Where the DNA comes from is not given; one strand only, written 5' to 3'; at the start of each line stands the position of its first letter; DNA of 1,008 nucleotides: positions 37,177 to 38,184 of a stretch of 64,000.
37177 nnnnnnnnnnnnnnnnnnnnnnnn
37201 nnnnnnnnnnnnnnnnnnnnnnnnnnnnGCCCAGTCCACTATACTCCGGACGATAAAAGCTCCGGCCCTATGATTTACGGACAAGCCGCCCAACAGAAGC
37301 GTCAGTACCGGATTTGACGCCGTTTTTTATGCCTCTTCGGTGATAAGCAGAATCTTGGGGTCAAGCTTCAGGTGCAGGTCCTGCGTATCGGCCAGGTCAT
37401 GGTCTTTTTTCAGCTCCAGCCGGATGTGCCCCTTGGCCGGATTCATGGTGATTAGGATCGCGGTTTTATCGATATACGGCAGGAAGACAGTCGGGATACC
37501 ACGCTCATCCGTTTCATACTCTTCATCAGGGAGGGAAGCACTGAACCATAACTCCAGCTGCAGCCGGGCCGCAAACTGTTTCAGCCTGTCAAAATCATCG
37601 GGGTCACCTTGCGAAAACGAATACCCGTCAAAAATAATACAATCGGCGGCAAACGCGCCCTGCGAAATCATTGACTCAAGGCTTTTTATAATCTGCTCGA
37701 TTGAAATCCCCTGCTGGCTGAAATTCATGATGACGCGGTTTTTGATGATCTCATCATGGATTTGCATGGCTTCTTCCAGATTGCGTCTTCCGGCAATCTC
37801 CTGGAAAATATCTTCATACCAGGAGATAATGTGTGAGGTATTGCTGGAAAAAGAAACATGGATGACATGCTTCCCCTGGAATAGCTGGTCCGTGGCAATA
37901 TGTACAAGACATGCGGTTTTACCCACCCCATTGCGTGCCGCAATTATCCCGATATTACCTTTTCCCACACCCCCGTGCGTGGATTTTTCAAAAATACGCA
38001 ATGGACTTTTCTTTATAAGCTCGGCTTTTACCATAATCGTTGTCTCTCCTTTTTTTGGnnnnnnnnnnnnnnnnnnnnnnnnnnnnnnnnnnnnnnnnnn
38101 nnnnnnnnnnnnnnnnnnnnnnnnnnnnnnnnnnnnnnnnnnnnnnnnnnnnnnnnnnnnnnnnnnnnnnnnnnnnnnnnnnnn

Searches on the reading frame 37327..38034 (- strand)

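Call 76: search_protein_families(library=pfam, proteins=[window:37327-38034:-], max_evalue=0.00001)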
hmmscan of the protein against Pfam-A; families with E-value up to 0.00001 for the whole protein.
window:37327-38034:- (235 aa): 0 families

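Call 78: search_protein_families(library=ncbifam, proteins=[window:37327-38034:-], max_evalue=0.001)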
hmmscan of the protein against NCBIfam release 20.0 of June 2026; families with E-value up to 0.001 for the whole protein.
window:37327-38034:- (235 aa): 3 families
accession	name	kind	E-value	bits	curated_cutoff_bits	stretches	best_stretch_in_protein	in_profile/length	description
TIGR03881.1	KaiC_arch_4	hypoth_equivalog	1.1e-06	28.6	247.8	1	15-139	10-132/231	KaiC domain-containing protein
NF006306.0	PRK08506.1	equivalog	0.00032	19.4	596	1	21-65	187-231/472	replicative DNA helicase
TIGR03880.1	KaiC_arch_3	hypoth_equivalog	0.00052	19.6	249.45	0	20-85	10-75/224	KaiC domain-containing protein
